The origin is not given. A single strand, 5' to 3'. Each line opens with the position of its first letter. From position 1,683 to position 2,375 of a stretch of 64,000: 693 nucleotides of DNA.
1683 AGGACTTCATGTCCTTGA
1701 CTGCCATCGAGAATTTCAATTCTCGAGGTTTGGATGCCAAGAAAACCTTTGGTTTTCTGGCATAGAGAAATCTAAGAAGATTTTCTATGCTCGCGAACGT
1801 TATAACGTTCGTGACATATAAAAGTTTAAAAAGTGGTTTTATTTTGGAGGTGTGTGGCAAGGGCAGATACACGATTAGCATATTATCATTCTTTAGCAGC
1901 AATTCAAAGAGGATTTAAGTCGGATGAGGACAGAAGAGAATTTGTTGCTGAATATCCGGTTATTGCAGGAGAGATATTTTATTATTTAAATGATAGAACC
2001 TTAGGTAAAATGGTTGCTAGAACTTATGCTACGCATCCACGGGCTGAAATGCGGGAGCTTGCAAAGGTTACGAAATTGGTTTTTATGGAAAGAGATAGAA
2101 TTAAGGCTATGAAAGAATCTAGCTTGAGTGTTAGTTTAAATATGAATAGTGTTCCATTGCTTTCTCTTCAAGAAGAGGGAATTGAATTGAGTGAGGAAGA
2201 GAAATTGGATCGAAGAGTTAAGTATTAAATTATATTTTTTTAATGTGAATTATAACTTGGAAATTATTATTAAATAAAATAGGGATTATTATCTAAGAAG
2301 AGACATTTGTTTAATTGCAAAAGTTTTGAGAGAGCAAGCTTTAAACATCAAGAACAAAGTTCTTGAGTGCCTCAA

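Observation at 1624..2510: Two arrays of consecutive perfect hairpins flanking ORF 1833..2228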

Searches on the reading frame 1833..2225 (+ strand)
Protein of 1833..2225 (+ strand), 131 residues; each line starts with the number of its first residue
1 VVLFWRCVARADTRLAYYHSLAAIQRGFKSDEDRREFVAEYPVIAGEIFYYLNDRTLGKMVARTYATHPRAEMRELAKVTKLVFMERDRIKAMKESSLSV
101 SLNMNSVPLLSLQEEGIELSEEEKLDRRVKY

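Call 16: search_protein_families(library=pfam, proteins=[window:1833-2225:+], max_evalue=0.1)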
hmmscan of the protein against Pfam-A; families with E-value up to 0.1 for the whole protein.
window:1833-2225:+ (131 aa): 0 families

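Call 17: find_homologous_proteins(query=window:1833-2225:+, max_evalue=0.001)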
Query window:1833-2225:+ (131 aa): 1 proteins with E <= 0.001 among 10 candidates.
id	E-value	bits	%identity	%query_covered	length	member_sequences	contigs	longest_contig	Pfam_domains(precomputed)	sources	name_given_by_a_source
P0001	1.2e-71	256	99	95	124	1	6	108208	-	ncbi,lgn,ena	ncbi:MAG: hypothetical protein AABX11_02535 [Nanoarchaeota archaeon]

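Call 18: find_encoding_contigs(protein=P0001, flank=5000, max_places=10)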
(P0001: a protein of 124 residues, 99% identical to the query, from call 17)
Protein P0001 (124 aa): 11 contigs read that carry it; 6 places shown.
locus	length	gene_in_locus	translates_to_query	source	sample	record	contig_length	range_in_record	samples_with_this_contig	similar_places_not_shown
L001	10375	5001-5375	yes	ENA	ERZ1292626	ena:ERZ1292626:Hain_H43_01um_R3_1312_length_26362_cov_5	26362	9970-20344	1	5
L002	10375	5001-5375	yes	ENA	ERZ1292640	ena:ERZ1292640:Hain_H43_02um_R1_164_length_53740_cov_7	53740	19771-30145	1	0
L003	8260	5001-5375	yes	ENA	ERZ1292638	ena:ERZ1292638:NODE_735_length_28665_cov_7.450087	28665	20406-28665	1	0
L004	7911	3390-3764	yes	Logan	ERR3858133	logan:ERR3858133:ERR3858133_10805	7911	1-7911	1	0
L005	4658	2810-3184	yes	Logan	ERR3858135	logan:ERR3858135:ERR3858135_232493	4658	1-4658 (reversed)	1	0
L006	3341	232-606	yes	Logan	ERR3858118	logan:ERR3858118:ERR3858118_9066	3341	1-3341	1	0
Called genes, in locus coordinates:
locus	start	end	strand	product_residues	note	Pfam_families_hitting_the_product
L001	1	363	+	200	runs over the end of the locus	-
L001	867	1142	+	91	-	-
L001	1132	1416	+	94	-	-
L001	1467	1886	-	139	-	PF01951:Archease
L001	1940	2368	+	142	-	-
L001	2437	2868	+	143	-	PF13302:Acetyltransf_3 (weak), PF00583:Acetyltransf_1, PF13508:Acetyltransf_7, PF08445:FR47 (weak)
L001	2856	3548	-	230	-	PF16715:CDPS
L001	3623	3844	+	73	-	-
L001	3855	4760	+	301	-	PF00413:Peptidase_M10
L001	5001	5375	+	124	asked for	-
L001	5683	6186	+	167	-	-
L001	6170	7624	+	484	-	-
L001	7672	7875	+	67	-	PF18929:DUF5678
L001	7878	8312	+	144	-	PF13650:Asp_protease_2 (weak), PF13975:gag-asp_proteas (weak)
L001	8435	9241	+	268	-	PF18780:HNH_repeat, PF14528:LAGLIDADG_3 (faint)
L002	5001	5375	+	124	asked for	-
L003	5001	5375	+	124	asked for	-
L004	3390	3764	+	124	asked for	-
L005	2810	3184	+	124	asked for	-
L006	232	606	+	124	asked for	-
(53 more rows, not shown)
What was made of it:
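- The block is single-copy in the population (call 18).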

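Call 33: search_protein_representatives(protein=window:1854-2225:+)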
Query: 124 residues. Proteins with E-value up to 0.001 (for the whole library): 21; up to 1e-10: 1; up to 1e-30: 1. The best 21 are listed.
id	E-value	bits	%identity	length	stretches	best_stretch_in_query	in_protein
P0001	1.1e-72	257.3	100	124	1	1-124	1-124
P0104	2.7e-10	56.6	33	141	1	6-112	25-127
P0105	5.3e-10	55.6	37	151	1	9-104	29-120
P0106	2.5e-09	53.4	37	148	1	5-80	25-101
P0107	9.6e-09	51.6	38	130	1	10-87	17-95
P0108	2.1e-08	50.5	38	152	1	5-98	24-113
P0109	4.6e-08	49.4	41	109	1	7-81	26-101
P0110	7.1e-08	48.8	38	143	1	10-85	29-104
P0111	1.2e-07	48.1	37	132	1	5-107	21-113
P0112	1.6e-07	47.7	35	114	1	7-105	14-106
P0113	1.6e-07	47.6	38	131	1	8-80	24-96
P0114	2.5e-07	47.0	33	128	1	9-100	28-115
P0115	3.2e-07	46.7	36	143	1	7-82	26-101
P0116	3.2e-07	46.7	39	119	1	7-84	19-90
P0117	1.0e-06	45.1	31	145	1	2-103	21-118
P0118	3.1e-06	43.5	39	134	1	10-89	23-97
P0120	6.3e-06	42.5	39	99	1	24-107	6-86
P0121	2.1e-05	40.9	35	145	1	9-116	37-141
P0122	1.1e-04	38.6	29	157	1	10-105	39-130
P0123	7.9e-04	35.8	31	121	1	11-100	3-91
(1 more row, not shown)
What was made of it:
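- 1854..2228 (+): Gene for a 124-aa all-helical protein of the 'MARLD' family (NCBI AABX11_02535). The true start is GTG 1854, not 1833. 20 remote homologues at E 3e-10 to 8e-4 (call 33).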

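Call 36: search_protein_families(library=pfam, alignment_id=A2, max_evalue=1)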
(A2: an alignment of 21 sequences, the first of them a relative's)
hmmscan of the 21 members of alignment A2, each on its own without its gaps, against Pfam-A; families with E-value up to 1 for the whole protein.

A. member 1, P0001 (124 aa): 1 family
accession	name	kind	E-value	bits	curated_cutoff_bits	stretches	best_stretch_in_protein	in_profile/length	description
PF21142.3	A2M_bMG2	-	0.15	12.5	25.5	1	42-110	31-99/119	Bacterial alpha-2 macroglobulin MG2 domain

B. families by the number of members that match (of 21 scanned): 17 families
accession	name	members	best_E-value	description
PF18196.7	Cdh1_DBD_1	1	0.0096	Chromodomain helicase DNA-binding domain 1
PF22699.1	GMIP-like_FCH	1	0.023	GEM-interacting protein-like, FCH domain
PF12500.13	TRSP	1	0.042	TRSP domain C terminus to PRTase_2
PF23554.2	TPR_DOCK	1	0.055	Dedicator of cytokinesis (DOCK) TPR region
PF08812.16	YtxC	1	0.055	YtxC-like family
PF09790.15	Hyccin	1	0.064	Hyccin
PF04580.18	Pox_D3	1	0.083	Chordopoxvirinae D3 protein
PF21179.3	BldD-like_C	1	0.09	DNA-binding protein BldD-like, C-terminal domain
PF13255.11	DUF4046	1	0.097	Protein of unknown function (DUF4046)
PF16912.11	Glu_dehyd_C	1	0.11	Glucose dehydrogenase C-terminus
PF22134.1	DM_Arn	1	0.13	DNA Mimic Protein Arn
PF05216.18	UNC-50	1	0.14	UNC-50 family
PF21142.3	A2M_bMG2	1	0.15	Bacterial alpha-2 macroglobulin MG2 domain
PF01172.24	SBDS_N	1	0.16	Shwachman-Bodian-Diamond syndrome (SBDS) N-terminal domain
PF18293.6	Caprin-1_dimer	1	0.19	Caprin-1 dimerization domain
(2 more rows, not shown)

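Call 37: find_homologous_proteins(query=A2, max_evalue=0.001)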
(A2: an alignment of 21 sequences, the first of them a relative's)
Query A2 (21 sequences) (124 aa, profile of the alignment): 5 proteins with E <= 0.001 among 1443 candidates.
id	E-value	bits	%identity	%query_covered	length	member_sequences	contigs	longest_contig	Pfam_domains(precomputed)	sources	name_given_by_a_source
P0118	2.6e-37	145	39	48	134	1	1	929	-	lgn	-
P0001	1.2e-29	121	100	100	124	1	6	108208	-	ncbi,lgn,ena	ncbi:MAG: hypothetical protein AABX11_02535 [Nanoarchaeota archaeon]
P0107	2.0e-29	120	38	62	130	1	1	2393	-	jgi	-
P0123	3.6e-29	119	32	74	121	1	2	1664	-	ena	-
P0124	3.7e-29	119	32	74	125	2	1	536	-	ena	-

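Call 38: find_encoding_contigs(protein=P0107, flank=3000, max_places=3)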
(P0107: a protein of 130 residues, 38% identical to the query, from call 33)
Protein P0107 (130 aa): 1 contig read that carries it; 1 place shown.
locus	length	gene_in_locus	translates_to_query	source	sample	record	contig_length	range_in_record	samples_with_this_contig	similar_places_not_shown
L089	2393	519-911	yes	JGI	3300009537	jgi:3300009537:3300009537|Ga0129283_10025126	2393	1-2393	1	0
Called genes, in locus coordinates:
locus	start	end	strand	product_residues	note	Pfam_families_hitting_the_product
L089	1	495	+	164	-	?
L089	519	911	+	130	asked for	-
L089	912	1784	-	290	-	PF00188:CAP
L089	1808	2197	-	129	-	PF04892:VanZ-LLP1 (weak)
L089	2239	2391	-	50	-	?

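Call 39: find_encoding_contigs(protein=P0123, flank=3000, max_places=3)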
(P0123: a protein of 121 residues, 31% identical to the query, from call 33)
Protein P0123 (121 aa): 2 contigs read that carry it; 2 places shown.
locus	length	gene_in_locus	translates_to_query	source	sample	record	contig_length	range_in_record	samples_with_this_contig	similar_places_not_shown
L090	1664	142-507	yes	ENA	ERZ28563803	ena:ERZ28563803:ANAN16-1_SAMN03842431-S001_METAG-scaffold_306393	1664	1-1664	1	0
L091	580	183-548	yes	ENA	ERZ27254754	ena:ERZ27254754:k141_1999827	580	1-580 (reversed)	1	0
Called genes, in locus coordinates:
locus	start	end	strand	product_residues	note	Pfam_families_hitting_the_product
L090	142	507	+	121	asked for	-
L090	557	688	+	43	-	-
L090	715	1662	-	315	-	?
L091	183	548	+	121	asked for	-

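Call 40: find_encoding_contigs(protein=P0118, flank=3000, max_places=3)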
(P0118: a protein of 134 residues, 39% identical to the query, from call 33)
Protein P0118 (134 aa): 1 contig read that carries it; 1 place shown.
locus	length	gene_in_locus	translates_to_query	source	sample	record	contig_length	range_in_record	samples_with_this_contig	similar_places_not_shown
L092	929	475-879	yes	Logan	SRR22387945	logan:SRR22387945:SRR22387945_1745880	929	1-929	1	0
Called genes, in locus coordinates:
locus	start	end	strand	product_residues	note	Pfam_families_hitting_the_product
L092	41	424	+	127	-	PF01850:PIN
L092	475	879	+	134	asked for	-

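Call 41: find_encoding_contigs(protein=P0104, flank=3000, max_places=3)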
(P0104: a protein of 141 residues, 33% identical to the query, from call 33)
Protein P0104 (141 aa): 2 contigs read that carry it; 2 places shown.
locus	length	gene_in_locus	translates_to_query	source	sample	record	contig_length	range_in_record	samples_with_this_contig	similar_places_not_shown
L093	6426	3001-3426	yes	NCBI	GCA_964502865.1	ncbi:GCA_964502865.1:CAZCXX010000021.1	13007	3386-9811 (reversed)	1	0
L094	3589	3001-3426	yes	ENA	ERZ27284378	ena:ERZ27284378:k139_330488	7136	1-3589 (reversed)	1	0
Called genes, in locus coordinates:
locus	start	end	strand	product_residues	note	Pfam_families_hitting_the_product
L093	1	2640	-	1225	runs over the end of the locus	-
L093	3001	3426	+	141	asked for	-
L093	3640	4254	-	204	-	PF02589:LUD_dom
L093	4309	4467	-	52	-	-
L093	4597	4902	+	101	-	PF03551:PadR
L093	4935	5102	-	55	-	-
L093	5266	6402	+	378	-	PF01702:TGT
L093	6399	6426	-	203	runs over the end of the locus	-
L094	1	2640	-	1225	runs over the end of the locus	-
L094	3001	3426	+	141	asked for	-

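Call 45: find_encoding_contigs(protein=P0105, flank=3000, max_places=3)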
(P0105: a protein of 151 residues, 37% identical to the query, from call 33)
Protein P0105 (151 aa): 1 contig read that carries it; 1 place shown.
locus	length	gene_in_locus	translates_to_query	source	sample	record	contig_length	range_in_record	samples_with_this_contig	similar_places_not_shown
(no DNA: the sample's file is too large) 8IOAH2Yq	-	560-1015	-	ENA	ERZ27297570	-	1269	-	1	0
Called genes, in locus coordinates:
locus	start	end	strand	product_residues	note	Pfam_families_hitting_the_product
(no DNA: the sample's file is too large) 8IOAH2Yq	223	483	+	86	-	-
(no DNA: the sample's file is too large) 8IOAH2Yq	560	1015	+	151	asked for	-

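Call 46: find_encoding_contigs(protein=P0108, flank=3000, max_places=3)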
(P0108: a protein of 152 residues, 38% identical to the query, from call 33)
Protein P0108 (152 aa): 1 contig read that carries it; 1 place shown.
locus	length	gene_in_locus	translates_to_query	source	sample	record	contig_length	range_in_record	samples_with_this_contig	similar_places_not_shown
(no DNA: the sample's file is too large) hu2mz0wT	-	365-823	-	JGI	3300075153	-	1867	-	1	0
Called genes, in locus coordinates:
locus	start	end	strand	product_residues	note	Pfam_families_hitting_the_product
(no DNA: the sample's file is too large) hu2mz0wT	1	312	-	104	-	?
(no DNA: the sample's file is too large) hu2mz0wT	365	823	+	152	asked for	-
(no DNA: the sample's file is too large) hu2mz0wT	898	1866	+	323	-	?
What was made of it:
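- Tried and rejected: Two homologue look-ups returned no DNA (calls 45-46).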

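Call 51: predict_structure(alignment_id=A2)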
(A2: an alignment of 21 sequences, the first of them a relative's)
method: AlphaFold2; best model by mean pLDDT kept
length: 124 residues; sequences in the alignment: 21
mean_pLDDT: 85.3   pTM: 0.67
mean pLDDT of the five models: 85.3, 85.2, 85.2, 84.9, 83.1
residues with pLDDT >= 90: 80; 70-90: 12; 50-70: 29; < 50: 3
segments of 3 or more residues with pLDDT < 50: none
pLDDT, mean of each block of 10 residues (from residue 1): 84 98 98 98 98 98 98 97 90 67 54 59 51
secondary structure, 60 per line:
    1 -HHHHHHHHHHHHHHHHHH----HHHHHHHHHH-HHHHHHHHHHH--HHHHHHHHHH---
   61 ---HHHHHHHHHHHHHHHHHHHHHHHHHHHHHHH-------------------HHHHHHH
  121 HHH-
elements in order: H2-19 H24-33 H35-45 H48-57 H64-94 H114-123
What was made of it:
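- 1854..2228 (+): AF2 pLDDT is 85, and 98 for residues 10-80 (call 51).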

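Call 53: find_related_loci(query=A3, collection=viral_contigs, flank=3000)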
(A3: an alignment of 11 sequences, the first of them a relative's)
Query A3 (141 aa) in viral_contigs; peptide patterns used: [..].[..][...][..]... (x = any residue, [..] = any of these).
12 stretches matched a pattern, but none encodes a relative of the query by tblastn (E <= 1e-3).
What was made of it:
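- Tried and rejected: The protein-pattern scan of IMG/VR found no homologue (call 53).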

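Call 54: find_related_loci(query=A3, collection=metagenome_contigs, flank=3000)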
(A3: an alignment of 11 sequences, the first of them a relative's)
Query A3 (141 aa) in metagenome_contigs; peptide patterns used: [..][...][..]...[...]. (x = any residue, [..] = any of these).
246 stretches matched a pattern; 8 encode a relative of the query (tblastn E <= 1e-3); 8 distinct loci.
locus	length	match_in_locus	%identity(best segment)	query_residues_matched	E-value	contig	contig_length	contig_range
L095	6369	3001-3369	38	1-123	5e-26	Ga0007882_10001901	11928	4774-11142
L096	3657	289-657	38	1-123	5e-26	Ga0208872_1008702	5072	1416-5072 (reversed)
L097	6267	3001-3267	40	27-116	3e-22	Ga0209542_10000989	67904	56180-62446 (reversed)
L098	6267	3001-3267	40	27-116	3e-22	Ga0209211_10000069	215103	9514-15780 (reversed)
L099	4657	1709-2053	37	1-116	3e-21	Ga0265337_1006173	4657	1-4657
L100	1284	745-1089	35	1-116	5e-21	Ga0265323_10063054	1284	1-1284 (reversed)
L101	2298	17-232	42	45-116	3e-16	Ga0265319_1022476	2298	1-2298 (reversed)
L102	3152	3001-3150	43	27-77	4e-11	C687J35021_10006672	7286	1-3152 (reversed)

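Call 55: fold_search(model_id=the predicted structure, library=pdb)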
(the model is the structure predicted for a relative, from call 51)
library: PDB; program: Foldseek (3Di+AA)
matches with E <= 10: 33; with E <= 0.001: 0
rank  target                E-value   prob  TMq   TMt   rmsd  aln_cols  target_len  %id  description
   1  7ywy_A                4.1e+00  0.08  0.27  0.34   8.9        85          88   14  Structure of the GroEL chaperonin in complex with the CnoX chaperedoxin (released 2023-02-22)
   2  9drt_D                4.1e+00  0.07  0.25  0.12  10.5        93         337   14  Crystal structure of the complex of M. tuberculosis PheRS with cognate precursor tRNA and fragment DDD00805735 (released 2025-06-04)
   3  9jm8_B                4.6e+00  0.07  0.21  0.35  10.0        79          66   20  Crystal structure of de novo designed light-responsive heterodimer 7 (LRD-7) (released 2025-08-27)
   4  5cwk                  4.9e+00  0.11  0.27  0.21   6.6        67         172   15  Crystal structure of de novo designed helical repeat protein DHR53 (released 2015-12-16)
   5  5cwh                  4.9e+00  0.08  0.26  0.21   8.0        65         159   20  Crystal structure of de novo designed helical repeat protein DHR14 (released 2015-12-16)
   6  9hm6_A                4.9e+00  0.07  0.22  0.04  11.9        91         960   11  Structure of Ba1Cas12a3 ternary complex (released 2025-12-17)
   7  2jmh_MODEL_1_A        4.9e+00  0.06  0.22  0.23  13.6        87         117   18  NMR solution structure of Blo t 5, a major mite allergen from Blomia tropicalis (released 2007-11-13)
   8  3uul_A                5.2e+00  0.05  0.24  0.25  15.5        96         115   16  Crystal Structure of first N-terminal utrophin spectrin repeat (released 2012-09-19)
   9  3ze3_A                5.6e+00  0.11  0.36  0.38  10.5       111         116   10  Crystal structure of the integral membrane diacylglycerol kinase - delta7 (released 2013-05-22)
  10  2pf4_B                5.9e+00  0.08  0.24  0.07   7.7        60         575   17  Crystal structure of the full-length simian virus 40 small t antigen complexed with the protein phosphatase 2A Aalpha  (released 2007-08-07)
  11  7uzf_P                6.3e+00  0.04  0.18  0.07   9.4        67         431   16  Rat Kidney V-ATPase with SidK, State 1 (released 2023-11-22)
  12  7mwq_A                6.7e+00  0.12  0.30  0.20   3.9        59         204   15  Structure of De Novo designed beta sheet heterodimer LHD29A53/B53 (released 2022-01-19)
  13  4brb_A                6.7e+00  0.10  0.37  0.39  10.5       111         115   10  Crystal structure of the integral membrane enzyme DgkA-ref, delta 7 (released 2014-06-18)
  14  4uex_A                6.7e+00  0.06  0.20  0.27   9.9        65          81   18  Structure of human Saposin A at lysosomal pH (released 2015-07-15)
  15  9qu1_A                6.7e+00  0.04  0.20  0.12  11.8        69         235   14  Crystal structure of the human RalGAPA2 N-terminal domain with human kappaB-Ras1 (released 2025-07-16)
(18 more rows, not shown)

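Call 66: list_cluster_members(proteins=[P0106, P0109, P0110, P0111, P0112, P0113, P0114, P0115, P0116, P0117])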
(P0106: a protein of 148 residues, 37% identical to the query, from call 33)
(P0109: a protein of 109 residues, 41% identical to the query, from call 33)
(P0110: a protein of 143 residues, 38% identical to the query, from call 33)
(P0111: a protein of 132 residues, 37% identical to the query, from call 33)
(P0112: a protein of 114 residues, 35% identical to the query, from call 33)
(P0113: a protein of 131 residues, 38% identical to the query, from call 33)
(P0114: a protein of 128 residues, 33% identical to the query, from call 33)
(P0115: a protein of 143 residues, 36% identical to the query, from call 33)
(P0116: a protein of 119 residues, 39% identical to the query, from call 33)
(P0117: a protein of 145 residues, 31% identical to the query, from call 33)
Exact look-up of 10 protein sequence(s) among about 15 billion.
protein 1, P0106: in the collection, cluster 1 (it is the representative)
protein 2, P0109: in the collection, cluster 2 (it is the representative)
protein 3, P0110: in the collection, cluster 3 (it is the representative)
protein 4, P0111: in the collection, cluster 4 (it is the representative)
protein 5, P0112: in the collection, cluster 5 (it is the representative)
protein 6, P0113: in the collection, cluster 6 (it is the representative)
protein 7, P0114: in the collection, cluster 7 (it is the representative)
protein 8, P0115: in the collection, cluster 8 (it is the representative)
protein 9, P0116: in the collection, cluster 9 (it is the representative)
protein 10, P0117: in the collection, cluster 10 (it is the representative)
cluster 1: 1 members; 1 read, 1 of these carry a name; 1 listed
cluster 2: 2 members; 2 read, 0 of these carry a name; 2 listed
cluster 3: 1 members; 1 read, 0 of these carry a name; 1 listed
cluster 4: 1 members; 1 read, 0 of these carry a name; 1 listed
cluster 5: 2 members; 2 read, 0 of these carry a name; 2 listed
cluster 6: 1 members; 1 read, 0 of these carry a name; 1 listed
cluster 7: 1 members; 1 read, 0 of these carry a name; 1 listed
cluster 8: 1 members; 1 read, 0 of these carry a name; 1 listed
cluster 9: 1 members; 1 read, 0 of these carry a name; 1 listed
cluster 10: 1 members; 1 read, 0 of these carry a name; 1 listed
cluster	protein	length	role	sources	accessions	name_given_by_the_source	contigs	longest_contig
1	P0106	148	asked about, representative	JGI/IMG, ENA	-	hypothetical protein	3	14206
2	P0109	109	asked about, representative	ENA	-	-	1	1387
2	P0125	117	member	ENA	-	-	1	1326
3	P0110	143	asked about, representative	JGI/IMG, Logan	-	-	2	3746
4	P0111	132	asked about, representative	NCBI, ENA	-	-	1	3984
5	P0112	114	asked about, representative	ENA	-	-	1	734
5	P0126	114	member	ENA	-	-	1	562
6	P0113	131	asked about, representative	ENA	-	-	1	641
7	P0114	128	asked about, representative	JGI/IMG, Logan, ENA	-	-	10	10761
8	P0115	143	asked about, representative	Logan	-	-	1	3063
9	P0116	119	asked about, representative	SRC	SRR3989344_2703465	-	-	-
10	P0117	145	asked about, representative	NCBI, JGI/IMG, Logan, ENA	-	-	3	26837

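Call 68: find_encoding_contigs(protein=P0106, flank=2500, max_places=3)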
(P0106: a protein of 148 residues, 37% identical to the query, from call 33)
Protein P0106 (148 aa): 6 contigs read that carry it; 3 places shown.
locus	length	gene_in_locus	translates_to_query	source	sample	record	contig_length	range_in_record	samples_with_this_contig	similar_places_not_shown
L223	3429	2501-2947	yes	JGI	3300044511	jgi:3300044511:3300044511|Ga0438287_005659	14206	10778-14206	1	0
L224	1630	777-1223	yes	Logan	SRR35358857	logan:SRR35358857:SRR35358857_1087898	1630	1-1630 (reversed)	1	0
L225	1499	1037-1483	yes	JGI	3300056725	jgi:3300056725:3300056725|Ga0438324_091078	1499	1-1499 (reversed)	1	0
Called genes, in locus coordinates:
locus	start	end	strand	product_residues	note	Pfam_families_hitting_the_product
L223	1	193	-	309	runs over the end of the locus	PF02729:OTCace_N, PF00185:OTCace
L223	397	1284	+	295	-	PF00188:CAP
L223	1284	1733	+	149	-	PF01641:SelR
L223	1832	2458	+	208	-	PF00565:SNase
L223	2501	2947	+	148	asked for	-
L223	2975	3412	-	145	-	PF24694:LNS2_PITM1-3 (weak)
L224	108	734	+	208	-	PF00565:SNase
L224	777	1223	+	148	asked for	-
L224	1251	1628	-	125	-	?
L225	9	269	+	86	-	PF01641:SelR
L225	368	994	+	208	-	PF00565:SNase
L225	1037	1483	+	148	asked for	-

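Call 69: find_encoding_contigs(protein=P0114, flank=2500, max_places=4)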
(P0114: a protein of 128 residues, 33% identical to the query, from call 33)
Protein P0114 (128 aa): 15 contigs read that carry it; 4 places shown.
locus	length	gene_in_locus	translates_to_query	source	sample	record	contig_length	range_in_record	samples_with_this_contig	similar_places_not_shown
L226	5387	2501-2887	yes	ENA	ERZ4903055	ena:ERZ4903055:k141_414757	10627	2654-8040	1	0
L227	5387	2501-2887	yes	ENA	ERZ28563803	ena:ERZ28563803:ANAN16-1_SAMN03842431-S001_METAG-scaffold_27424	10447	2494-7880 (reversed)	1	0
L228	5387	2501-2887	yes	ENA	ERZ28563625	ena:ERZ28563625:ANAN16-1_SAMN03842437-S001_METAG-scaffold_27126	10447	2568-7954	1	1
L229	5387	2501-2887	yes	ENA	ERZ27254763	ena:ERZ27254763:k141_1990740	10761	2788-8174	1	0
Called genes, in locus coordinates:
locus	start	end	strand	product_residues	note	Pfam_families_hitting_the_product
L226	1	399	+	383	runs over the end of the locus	PF00149:Metallophos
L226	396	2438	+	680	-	PF02463:SMC_N (faint), PF13476:AAA_23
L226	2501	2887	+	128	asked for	-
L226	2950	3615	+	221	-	PF00227:Proteasome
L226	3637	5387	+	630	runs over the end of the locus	PF17214:KH_TffA, PF00753:Lactamase_B, PF16661:Lactamase_B_6, PF12706:Lactamase_B_2 (weak), PF10996:Beta-Casp, PF07521:RMMBL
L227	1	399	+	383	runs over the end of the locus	PF00149:Metallophos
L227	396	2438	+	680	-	PF02463:SMC_N (faint), PF13476:AAA_23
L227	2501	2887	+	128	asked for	-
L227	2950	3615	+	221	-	PF00227:Proteasome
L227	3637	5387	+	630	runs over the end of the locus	PF17214:KH_TffA, PF00753:Lactamase_B, PF16661:Lactamase_B_6, PF12706:Lactamase_B_2 (weak), PF10996:Beta-Casp, PF07521:RMMBL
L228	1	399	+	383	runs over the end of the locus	PF00149:Metallophos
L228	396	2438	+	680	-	PF02463:SMC_N (faint), PF13476:AAA_23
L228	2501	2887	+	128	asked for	-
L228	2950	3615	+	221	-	PF00227:Proteasome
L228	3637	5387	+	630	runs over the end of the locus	PF17214:KH_TffA, PF00753:Lactamase_B, PF16661:Lactamase_B_6, PF12706:Lactamase_B_2 (weak), PF10996:Beta-Casp, PF07521:RMMBL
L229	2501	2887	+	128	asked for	-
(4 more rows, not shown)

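Call 82: search_solved_structures(query=A2, max_evalue=10)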
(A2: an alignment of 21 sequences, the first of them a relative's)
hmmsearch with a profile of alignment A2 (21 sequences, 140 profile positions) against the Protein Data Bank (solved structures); distinct sequences matched with E-value up to 10: 5.
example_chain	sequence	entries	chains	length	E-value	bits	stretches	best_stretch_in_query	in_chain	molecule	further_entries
1z6o_A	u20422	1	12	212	0.01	18.7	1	16-96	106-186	Ferritin light chain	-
8x5v_A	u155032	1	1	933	0.029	17.2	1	16-90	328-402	BlCas9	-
4c2m_C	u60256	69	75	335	0.22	14.4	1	43-68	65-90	DNA-DIRECTED RNA POLYMERASES I AND III SUBUNIT RPAC1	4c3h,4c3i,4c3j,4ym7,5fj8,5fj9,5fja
5lmx_C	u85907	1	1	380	0.25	14.2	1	43-68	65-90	DNA-directed RNA polymerases I and III subunit RPAC1,DNA-directed RNA polymerases I and II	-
5jlc_A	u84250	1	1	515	0.45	13.4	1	31-67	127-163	Lanosterol 14-alpha demethylase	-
